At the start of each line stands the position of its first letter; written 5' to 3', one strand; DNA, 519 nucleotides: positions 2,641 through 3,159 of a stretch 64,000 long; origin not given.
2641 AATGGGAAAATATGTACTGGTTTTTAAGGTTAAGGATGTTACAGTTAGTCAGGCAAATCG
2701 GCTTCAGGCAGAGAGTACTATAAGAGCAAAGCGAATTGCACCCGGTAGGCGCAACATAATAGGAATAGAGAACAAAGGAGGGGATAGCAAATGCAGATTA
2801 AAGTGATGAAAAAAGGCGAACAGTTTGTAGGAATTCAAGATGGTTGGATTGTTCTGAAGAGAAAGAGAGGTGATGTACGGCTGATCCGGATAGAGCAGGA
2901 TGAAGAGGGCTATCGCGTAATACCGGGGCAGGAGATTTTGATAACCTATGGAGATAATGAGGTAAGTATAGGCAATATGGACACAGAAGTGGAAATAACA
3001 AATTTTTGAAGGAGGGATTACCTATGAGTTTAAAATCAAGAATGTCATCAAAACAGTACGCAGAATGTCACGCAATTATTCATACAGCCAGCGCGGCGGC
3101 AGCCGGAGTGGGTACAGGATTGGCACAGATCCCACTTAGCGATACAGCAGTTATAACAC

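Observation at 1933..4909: Seven-gene mini-operon with a triplicated promoter/RBS module, between a CRISPR RAMP gene and an Rpn nuclease gene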

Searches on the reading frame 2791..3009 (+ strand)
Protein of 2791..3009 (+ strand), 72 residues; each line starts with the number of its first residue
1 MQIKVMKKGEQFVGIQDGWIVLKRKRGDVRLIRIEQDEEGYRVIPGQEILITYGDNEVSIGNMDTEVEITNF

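Call 3: search_protein_families(library=pfam, max_evalue=1, proteins=[window:2791-3009:+])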
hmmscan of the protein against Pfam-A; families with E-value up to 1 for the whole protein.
window:2791-3009:+ (72 aa): 1 family
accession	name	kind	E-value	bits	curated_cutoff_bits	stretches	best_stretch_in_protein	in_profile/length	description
PF21838.2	DUF6897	-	0.036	14.2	23.9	1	13-35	29-50/58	Domain of unknown function (DUF6897)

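Call 4: search_protein_families(library=phrogs, max_evalue=1, proteins=[window:2791-3009:+])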
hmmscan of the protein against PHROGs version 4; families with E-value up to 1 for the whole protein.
window:2791-3009:+ (72 aa): 1 family
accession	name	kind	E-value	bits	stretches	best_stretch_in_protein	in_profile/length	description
phrog_36044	-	unknown function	0.28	12.4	1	40-55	8-23/38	-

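Call 5: search_protein_families(library=ncbifam, max_evalue=1, proteins=[window:2791-3009:+])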
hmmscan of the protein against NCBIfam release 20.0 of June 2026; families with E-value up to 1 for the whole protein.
window:2791-3009:+ (72 aa): 0 families

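Call 10: search_protein_families(library=padloc, max_evalue=1, proteins=[window:2791-3009:+])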
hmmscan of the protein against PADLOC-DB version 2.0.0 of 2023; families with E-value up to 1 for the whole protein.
window:2791-3009:+ (72 aa): 0 families

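Call 25: find_homologous_proteins(query=window:2791-3009:+, max_evalue=0.01)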
Query window:2791-3009:+ (72 aa): 8 proteins with E <= 0.01 among 8 candidates.
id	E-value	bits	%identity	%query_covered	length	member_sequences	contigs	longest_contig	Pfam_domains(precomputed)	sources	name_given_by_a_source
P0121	2.5e-39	149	100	100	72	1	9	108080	-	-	-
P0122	4.1e-34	133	81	100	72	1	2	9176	-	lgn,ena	-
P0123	4.2e-32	126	76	100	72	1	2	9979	-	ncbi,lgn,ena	-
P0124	2.6e-29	118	75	100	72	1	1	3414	-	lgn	-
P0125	2.9e-24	102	60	100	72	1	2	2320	-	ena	-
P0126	4.3e-24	101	65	100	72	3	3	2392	-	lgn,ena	-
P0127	1.3e-23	100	64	100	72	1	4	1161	-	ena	-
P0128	1.0e-21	94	63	100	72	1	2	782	-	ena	-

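Call 26: find_encoding_contigs(protein=P0122, flank=10000, max_places=4)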
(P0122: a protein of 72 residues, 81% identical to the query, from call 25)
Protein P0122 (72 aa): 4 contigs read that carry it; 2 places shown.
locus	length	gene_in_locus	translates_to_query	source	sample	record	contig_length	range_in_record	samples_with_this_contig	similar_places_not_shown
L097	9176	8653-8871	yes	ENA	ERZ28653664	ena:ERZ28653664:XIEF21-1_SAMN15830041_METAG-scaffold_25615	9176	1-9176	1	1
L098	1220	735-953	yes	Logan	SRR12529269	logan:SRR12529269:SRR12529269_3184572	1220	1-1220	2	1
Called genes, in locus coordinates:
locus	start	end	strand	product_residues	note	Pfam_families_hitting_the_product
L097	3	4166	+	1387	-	?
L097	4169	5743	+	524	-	PF01637:ATPase_2 (weak)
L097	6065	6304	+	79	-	-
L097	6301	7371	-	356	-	-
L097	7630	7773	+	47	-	-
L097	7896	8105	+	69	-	-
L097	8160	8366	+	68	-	-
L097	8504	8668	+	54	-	-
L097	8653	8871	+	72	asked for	-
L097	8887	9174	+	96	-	?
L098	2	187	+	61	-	?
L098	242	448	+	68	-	-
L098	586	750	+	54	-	-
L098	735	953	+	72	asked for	-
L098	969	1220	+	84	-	?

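Call 27: find_encoding_contigs(protein=P0123, flank=10000, max_places=4)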
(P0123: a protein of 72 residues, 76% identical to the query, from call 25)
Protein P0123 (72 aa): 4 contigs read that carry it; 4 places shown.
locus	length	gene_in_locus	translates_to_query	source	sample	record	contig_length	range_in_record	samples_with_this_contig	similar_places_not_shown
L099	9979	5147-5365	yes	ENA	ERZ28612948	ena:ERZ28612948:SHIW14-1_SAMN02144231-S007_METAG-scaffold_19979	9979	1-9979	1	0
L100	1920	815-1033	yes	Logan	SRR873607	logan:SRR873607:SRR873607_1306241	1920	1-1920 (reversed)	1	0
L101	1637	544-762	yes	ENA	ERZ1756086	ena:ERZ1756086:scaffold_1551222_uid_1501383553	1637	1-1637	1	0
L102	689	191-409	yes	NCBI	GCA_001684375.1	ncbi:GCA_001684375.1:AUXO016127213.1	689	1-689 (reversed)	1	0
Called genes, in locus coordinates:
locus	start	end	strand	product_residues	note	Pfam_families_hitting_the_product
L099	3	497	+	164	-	?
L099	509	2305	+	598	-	PF01966:HD, PF13521:AAA_28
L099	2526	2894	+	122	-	-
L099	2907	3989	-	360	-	PF25583:WCX (faint)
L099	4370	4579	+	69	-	-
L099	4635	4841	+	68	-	-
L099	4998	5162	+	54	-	-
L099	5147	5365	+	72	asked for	-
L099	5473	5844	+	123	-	-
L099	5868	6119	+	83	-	-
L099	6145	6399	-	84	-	-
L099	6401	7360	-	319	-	-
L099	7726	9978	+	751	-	?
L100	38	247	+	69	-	-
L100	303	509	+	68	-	-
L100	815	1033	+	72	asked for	-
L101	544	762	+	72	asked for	-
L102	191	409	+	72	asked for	-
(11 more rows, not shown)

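Call 28: find_encoding_contigs(protein=P0124, flank=10000, max_places=4)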
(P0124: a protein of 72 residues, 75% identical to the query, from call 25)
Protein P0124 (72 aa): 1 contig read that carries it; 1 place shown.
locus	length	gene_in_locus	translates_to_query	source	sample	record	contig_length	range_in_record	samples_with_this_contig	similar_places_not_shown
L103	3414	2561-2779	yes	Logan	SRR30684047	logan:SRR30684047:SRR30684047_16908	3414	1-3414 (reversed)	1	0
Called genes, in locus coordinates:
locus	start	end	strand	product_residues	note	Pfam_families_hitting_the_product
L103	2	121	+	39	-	?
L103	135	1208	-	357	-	PF25583:WCX (weak)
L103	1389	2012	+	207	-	PF14014:DUF4230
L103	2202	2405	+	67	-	-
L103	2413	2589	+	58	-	-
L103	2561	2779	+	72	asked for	-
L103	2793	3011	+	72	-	PF01844:HNH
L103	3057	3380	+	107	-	-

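Call 33: search_protein_families(library=pfam, max_evalue=0.1, proteins=[L099:2907-3989:-, L099:4370-4579:+, L099:509-2305:+, L099:2526-2894:+, L103:3057-3380:+, L097:4169-5743:+])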
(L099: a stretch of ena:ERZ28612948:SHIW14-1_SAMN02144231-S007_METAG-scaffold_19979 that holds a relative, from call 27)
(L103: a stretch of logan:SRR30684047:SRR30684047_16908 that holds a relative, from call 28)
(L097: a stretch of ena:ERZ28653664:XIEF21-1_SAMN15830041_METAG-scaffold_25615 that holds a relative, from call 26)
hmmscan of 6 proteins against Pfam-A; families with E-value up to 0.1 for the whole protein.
L099:2907-3989:- (360 aa): 3 families
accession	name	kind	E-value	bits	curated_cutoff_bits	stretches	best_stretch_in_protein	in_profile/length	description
PF25583.1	WCX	-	1.1e-05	26.1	23.9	1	281-356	2-76/76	WCX domain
PF07356.17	DUF1481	-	0.0027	17.9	25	1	248-327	36-106/186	Protein of unknown function (DUF1481)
PF11656.13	DUF3811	-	0.0072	17.1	23.5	1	52-110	8-65/88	YjbD family (DUF3811)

L099:4370-4579:+ (69 aa): 1 family
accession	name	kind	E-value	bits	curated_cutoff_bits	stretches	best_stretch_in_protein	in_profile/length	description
PF05433.20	Rick_17kDa_Anti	-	0.051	13.9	24.2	1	9-40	4-38/43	Glycine zipper 2TM domain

L099:509-2305:+ (598 aa): 4 families
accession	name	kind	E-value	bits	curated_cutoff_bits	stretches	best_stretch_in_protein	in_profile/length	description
PF13521.12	AAA_28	-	1.2e-17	65.1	27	1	230-409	1-154/164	AAA domain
PF01966.28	HD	-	2.4e-11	44.4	22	1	32-132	4-116/116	HD domain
PF08433.16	KTI12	-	0.0043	17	22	1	231-266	4-39/271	Chromatin associated protein KTI12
PF22653.1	DUF7007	-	0.013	16.4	27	0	191-237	28-67/116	Domain of unknown function (DUF7007)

L099:2526-2894:+ (122 aa): 1 family
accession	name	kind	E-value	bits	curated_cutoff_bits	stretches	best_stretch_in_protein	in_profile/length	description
PF07787.17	TMEM43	-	0.008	16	23.3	1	44-114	176-246/250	Transmembrane protein 43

L103:3057-3380:+ (107 aa): 1 family
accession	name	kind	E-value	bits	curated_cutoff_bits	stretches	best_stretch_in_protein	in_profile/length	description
PF17000.10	Asp5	-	0.031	14.9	25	1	49-79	39-69/71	Accessory secretory protein Sec, Asp5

L097:4169-5743:+ (524 aa): 6 families
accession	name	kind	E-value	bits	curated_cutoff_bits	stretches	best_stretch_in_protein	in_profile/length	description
PF01637.24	ATPase_2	-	1.8e-06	28.4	33.2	1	16-239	1-199/225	ATPase domain predominantly from Archaea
PF13191.12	AAA_16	-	0.00049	21.1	32.6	1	15-99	1-85/167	AAA ATPase domain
PF18731.6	HEPN_Swt1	-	0.0034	18.1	27.5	1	392-497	11-93/115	Swt1-like HEPN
PF20703.3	nSTAND1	-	0.029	14.4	27.1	1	11-54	11-51/379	Novel STAND NTPase 1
PF05621.17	TniB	-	0.06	13.2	22.4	0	33-93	32-95/189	Bacterial TniB protein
PF13173.12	AAA_14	-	0.065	13.7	27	0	39-80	5-44/129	AAA domain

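Call 40: find_related_loci(query=A2, collection=metagenome_contigs, flank=10000)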
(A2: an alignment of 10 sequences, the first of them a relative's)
Query A2 (72 aa) in metagenome_contigs; peptide patterns used: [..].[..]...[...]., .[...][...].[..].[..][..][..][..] (x = any residue, [..] = any of these).
370 stretches matched a pattern; 4 encode a relative of the query (tblastn E <= 1e-3); 4 distinct loci.
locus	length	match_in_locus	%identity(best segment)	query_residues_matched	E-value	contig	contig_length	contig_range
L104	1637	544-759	76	1-72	6e-38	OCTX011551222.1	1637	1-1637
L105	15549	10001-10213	49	1-72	1e-21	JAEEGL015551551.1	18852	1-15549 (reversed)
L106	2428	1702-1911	49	3-72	2e-18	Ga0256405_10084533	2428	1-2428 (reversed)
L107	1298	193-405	44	1-72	1e-17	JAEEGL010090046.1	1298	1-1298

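Call 41: find_related_loci(query=A2, collection=viral_contigs, flank=8000)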
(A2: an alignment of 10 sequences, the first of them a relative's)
Query A2 (72 aa) in viral_contigs; peptide patterns used: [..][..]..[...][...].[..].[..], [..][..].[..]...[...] (x = any residue, [..] = any of these).
226 stretches matched a pattern, but none encodes a relative of the query by tblastn (E <= 1e-3).

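Call 64: search_solved_structures(query=A4, max_evalue=10)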
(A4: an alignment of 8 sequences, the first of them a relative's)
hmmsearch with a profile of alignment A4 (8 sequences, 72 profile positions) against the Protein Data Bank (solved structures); distinct sequences matched with E-value up to 10: 7.
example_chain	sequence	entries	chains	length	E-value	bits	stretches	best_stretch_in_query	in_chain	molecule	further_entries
3cpf_A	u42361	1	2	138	0.049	16.7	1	4-40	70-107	Eukaryotic translation initiation factor 5A-1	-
5dlq_F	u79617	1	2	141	0.049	16.7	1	4-40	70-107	Eukaryotic translation initiation factor 5A-1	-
7oyd_t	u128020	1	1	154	0.051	16.6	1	4-40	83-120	Eukaryotic translation initiation factor 5A-1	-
8g5z_5A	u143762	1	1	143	0.052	16.6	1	4-40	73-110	eIF5A1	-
11iq_B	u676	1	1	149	0.053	16.6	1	4-40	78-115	Eukaryotic translation initiation factor 5A-1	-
8g5y_5A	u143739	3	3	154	0.06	16.4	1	4-40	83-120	eIF5A1 | Eukaryotic translation initiation factor 5A-1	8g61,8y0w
8a0e_E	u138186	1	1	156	0.061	16.4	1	4-40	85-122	Eukaryotic translation initiation factor 5A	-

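Call 70: predict_structure(alignment_id=A4)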
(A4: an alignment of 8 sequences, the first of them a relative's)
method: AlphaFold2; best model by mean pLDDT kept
length: 72 residues; sequences in the alignment: 8
mean_pLDDT: 81.1   pTM: 0.68
mean pLDDT of the five models: 81.1, 78.9, 76.1, 74.2, 69.9
residues with pLDDT >= 90: 23; 70-90: 37; 50-70: 8; < 50: 4
segments of 3 or more residues with pLDDT < 50: none
pLDDT, mean of each block of 10 residues (from residue 1): 81 93 90 89 85 79 57 47
secondary structure, 60 per line:
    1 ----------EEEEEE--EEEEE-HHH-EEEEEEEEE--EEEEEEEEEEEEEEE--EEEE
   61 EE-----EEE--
elements in order: E11-16 E19-23 E29-37 E40-54 E57-62 E68-70

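Call 73: fold_search(model_id=the predicted structure, library=pdb)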
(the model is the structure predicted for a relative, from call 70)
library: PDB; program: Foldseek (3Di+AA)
matches with E <= 10: 582; with E <= 0.001: 0
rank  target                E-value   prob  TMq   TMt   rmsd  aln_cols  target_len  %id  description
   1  4qvs                  4.3e-01  0.23  0.30  0.12  12.0        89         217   11  2.1 Angstrom resolution crystal structure of S-layer domain-containing protein (residues 221-444) from Clostridium therm (released 2014-07-30)
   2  9gx9                  4.6e-01  0.92  0.47  0.18   4.7        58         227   12  Crystal structure of CJO-1, a membrane-bound B1 metallo-beta-lactamase from Chryseobacterium joostei (released 2025-07-09)
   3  2m3x_MODEL_1_A        4.8e-01  0.54  0.39  0.21  10.9        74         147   12  Solution structure of Ph1500: a homohexameric protein centered on a 12-bladed beta-propeller (released 2014-01-29)
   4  4uw6_B                4.8e-01  0.28  0.27  0.16  11.8        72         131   15  Human galectin-7 in complex with a galactose based dendron D3 (released 2014-11-12)
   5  9gx8_A                5.4e-01  0.93  0.47  0.18   3.5        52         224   13  Crystal structure of CIM-2, a membrane-bound B1 metallo-beta-lactamase from Chryseobacterium indologenes (released 2025-07-09)
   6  4uzr_A                5.4e-01  0.54  0.39  0.22  10.5        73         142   12  Crystal Structure of Pyrococcus horikoshii Ph1500 (released 2015-10-07)
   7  1a8t_A                5.7e-01  0.91  0.46  0.17   4.2        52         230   12  METALLO-BETA-LACTAMASE IN COMPLEX WITH L-159,061 (released 1998-10-14)
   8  4lbq_B                5.7e-01  0.23  0.27  0.16  11.2        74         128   14  Crystal structure of mouse galectin-1 (released 2014-07-02)
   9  6t5l_A                6.4e-01  0.89  0.45  0.17   3.5        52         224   15  MYO-1 from Myroides odoratimimus. Environmental metallo-beta-lactamases exhibit high enzymatic activity under zinc dep (released 2020-05-27)
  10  4g7n_A                6.4e-01  0.82  0.45  0.18   4.3        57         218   14  The Structure of the Plk4 Cryptic Polo Box Reveals Two Tandem Polo Boxes Required for Centriole Duplication (released 2012-10-10)
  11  7n57_B                6.4e-01  0.21  0.28  0.16  11.6        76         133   13  Crystal structure of R20A human Galectin-7 mutant in presence of lactose (released 2023-01-25)
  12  4lbq_A                7.5e-01  0.21  0.28  0.16  12.3        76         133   14  Crystal structure of mouse galectin-1 (released 2014-07-02)
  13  3m2m_B                7.5e-01  0.20  0.28  0.17  12.1        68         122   15  Rat galectin-1 complex with lactose (released 2010-07-21)
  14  7n8g_A                7.5e-01  0.20  0.28  0.16  11.7        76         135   13  Crystal structure of R20A-R22A human Galectin-7 mutant (released 2023-01-25)
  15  6t5k                  7.9e-01  0.84  0.44  0.17   3.9        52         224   17  ECV-1 from Echinicola vietnamensis. Environmental metallo-beta-lactamases exhibit high enzymatic activity under zinc dep (released 2020-05-27)
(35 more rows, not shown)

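Call 79: search_protein_representatives(alignment_id=A4)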
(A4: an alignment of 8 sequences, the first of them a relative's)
Query: 8 sequences, 72 profile positions. Proteins with E-value up to 0.001 (for the whole library): 58; up to 1e-10: 5; up to 1e-30: 1. The best 58 are listed.
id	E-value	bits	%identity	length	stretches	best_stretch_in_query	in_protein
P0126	9.3e-40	150.4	-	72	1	1-72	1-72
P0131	6.0e-21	90.2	-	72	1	1-72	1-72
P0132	6.8e-20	86.8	-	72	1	1-72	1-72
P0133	7.9e-18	80.1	-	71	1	1-72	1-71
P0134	1.0e-10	57.3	-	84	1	1-60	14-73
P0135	7.1e-09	51.5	-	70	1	1-58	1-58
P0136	7.3e-09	51.4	-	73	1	1-72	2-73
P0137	1.5e-08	50.4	-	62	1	1-42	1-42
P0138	2.2e-08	49.9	-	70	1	1-71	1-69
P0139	2.5e-08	49.7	-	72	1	1-72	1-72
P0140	5.5e-08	48.6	-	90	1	1-61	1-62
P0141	7.0e-08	48.3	-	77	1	1-72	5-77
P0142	1.7e-07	47.0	-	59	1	1-56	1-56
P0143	1.9e-07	46.9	-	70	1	1-71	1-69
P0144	2.3e-07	46.6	-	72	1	1-53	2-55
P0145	3.8e-07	45.9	-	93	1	1-72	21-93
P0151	1.8e-06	43.7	-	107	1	1-72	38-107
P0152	2.0e-06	43.7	-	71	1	1-72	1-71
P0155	3.0e-06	43.0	-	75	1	2-72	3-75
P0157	4.2e-06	42.6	-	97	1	1-72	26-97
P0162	1.3e-05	41.0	-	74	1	1-72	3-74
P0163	2.1e-05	40.4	-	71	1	1-72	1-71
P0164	2.3e-05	40.2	-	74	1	2-72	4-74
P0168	9.3e-05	38.3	-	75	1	2-71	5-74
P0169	9.5e-05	38.3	-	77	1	2-72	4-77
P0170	1.0e-04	38.1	-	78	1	2-72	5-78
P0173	1.9e-04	37.3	-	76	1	1-72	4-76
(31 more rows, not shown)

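Call 80: find_encoding_contigs(protein=P0139, flank=8000, max_places=3)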
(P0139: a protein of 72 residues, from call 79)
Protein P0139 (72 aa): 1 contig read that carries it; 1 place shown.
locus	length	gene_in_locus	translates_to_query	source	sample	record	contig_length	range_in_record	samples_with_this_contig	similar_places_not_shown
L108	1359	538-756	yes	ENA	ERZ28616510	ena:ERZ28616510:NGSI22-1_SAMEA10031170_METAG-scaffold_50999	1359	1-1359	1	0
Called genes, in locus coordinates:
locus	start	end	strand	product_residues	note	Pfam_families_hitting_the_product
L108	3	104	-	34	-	?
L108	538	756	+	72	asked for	-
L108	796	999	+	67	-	-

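Call 82: list_cluster_members(proteins=[P0131, P0132, P0133, P0134, P0135, P0136, P0138, P0141, P0152, P0162])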
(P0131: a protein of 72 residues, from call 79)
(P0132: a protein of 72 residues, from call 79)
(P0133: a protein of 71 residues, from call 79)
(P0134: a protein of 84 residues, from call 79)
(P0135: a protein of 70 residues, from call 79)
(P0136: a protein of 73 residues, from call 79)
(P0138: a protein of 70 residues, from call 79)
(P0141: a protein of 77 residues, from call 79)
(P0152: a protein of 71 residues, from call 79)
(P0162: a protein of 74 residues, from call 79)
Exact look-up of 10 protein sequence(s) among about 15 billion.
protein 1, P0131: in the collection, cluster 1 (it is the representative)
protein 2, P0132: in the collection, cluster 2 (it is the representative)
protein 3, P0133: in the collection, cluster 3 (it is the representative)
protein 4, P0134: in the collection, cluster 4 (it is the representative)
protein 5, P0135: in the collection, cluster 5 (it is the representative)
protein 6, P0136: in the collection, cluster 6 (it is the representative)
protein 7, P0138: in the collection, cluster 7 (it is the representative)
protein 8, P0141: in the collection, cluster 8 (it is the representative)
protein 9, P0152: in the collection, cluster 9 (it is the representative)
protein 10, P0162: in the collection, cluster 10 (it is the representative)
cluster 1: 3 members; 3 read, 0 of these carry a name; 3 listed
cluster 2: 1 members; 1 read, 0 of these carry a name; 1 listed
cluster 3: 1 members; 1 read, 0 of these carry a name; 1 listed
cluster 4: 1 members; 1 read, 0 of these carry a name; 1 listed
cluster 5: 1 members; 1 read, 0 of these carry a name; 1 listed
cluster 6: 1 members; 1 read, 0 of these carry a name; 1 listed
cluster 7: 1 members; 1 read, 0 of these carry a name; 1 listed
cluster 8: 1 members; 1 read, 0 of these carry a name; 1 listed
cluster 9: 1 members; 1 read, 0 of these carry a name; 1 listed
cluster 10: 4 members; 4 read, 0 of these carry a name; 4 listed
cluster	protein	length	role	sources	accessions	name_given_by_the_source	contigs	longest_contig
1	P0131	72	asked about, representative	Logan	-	-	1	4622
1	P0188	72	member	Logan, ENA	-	-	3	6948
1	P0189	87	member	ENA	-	-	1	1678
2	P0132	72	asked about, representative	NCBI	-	-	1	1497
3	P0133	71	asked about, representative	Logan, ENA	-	-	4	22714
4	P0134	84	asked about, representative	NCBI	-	-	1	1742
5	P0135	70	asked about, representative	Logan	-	-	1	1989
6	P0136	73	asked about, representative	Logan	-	-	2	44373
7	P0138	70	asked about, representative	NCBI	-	-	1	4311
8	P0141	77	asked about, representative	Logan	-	-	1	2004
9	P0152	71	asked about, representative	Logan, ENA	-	-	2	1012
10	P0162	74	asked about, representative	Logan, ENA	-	-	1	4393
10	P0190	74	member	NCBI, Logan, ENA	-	-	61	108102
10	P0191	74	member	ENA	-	-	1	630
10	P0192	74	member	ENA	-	-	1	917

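Call 83: find_encoding_contigs(protein=P0133, flank=9000, max_places=3)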
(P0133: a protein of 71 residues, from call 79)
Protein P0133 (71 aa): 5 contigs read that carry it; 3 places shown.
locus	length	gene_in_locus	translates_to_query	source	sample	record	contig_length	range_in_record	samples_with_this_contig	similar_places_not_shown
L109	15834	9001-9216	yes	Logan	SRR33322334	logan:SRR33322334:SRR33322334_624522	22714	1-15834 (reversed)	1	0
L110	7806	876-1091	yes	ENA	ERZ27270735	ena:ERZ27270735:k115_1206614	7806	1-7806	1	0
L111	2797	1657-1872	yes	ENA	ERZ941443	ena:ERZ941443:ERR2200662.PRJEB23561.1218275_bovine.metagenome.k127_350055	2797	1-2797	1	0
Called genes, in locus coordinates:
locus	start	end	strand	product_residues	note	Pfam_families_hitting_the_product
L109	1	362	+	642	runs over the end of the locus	PF27248:MJ1674_2nd (weak)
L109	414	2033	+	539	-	PF22335:Cas10-Cmr2_palm2 (weak)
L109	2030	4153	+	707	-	PF03787:RAMPs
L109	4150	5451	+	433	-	PF03787:RAMPs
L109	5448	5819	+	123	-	-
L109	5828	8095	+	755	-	PF03787:RAMPs (faint)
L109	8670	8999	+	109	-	-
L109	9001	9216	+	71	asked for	-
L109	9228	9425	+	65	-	-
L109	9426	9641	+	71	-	PF01844:HNH, PF14279:HNH_5 (weak)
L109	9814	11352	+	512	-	PF22205:Csm6_6H (weak), PF09670:Cas_Cas02710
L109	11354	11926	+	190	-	PF01867:Cas_Cas1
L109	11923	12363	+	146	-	PF01867:Cas_Cas1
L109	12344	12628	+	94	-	PF09827:CRISPR_Cas2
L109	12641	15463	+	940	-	PF00078:RVT_1, PF22548:AEP-TOTE, PF22709:Mu_Gam-Sipho_Gp157-TOTE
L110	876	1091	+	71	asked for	-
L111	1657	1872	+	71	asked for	-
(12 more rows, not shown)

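Call 84: find_encoding_contigs(protein=P0136, flank=9000, max_places=2)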
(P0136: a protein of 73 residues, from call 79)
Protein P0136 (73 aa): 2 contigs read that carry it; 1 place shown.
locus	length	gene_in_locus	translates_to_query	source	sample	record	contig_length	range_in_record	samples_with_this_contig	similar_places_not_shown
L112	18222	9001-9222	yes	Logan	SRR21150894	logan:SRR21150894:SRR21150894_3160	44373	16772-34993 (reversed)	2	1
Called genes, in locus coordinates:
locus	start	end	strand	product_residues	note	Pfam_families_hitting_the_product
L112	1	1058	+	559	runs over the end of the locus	PF16962:ABC_export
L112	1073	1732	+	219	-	PF01569:PAP2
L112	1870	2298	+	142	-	PF00583:Acetyltransf_1 (weak), PF13673:Acetyltransf_10 (weak), PF13508:Acetyltransf_7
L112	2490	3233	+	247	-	PF00376:MerR, PF13411:MerR_1, PF09278:MerR-DNA-bind (weak), PF07739:TipAS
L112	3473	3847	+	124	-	PF27247:MJ1673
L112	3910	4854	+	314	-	PF27225:AF_1859_N, PF10040:CRISPR_Cas6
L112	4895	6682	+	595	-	PF27248:MJ1674_2nd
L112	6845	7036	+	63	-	-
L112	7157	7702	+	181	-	PF09851:SHOCT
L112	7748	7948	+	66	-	-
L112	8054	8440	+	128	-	PF05128:DUF697 (faint)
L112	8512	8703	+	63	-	-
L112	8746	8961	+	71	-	PF01844:HNH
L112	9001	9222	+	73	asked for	-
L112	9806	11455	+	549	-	PF23400:CARF_Card1 (weak), PF22205:Csm6_6H, PF09670:Cas_Cas02710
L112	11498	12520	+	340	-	PF01867:Cas_Cas1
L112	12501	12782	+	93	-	PF09827:CRISPR_Cas2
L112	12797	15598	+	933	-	PF00078:RVT_1, PF22548:AEP-TOTE, PF22709:Mu_Gam-Sipho_Gp157-TOTE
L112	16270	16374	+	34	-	-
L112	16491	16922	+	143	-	PF13306:LRR_5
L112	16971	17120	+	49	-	-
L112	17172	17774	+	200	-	-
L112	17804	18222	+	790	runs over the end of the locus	-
